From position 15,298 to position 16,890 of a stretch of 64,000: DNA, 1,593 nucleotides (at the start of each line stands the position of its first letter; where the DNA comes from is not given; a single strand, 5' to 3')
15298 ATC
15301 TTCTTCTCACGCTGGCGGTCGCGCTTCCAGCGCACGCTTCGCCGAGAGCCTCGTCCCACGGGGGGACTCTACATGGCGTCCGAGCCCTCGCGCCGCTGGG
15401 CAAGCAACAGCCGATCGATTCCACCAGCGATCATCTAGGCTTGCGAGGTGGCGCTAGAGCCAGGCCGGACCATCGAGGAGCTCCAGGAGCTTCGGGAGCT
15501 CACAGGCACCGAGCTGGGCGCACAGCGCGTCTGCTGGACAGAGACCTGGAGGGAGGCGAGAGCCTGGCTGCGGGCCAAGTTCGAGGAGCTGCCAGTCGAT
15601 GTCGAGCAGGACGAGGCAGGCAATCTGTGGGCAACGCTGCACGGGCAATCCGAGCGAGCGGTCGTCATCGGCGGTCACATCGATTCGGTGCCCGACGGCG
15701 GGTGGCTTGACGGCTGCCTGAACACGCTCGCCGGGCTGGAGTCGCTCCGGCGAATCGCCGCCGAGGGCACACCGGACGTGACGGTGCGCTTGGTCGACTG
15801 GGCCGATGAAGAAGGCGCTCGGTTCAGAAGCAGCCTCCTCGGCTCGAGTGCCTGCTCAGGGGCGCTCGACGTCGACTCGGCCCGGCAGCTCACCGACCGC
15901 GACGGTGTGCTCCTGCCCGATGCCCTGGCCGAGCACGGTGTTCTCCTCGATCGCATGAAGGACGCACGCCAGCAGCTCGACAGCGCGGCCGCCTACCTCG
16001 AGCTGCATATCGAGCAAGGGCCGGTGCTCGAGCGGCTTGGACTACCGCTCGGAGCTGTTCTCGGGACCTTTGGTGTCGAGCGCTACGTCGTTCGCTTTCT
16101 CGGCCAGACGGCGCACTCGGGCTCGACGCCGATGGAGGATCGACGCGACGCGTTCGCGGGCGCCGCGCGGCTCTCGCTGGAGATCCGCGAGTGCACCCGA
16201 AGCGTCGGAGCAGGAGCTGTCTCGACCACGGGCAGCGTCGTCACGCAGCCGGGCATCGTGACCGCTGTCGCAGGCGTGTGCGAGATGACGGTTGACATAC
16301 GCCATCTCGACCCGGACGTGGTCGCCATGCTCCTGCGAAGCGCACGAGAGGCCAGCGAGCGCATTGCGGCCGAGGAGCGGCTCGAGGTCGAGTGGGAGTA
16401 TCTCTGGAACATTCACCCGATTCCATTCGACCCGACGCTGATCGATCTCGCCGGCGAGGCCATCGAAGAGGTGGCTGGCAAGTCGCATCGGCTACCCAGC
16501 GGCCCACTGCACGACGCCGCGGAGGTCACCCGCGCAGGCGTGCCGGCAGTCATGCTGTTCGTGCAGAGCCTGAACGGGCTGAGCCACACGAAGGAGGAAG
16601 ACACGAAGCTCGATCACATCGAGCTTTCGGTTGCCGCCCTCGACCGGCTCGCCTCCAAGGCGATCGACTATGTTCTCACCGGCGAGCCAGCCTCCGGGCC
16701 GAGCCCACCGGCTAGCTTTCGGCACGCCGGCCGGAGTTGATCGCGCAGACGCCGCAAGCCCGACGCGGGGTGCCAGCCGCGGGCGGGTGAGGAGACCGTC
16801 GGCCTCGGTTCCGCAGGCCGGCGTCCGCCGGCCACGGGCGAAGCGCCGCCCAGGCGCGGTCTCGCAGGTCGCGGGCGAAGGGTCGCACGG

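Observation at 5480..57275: Dispersed composite intergenic repeat family at eight or more loci, unknown to me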

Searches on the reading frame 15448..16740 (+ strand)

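Call 8: search_protein_families(library=pfam, proteins=[window:15448-16740:+], max_evalue=0.001)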
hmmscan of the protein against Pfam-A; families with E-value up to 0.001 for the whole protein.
window:15448-16740:+ (430 aa): 2 families
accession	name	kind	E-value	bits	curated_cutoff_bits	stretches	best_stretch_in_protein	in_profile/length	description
PF01546.33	Peptidase_M20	-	6.3e-23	82.2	24.6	1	74-403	2-205/206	Peptidase family M20/M25/M40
PF04389.22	Peptidase_M28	-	8.8e-09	35.8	21.3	1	59-163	1-98/193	Peptidase family M28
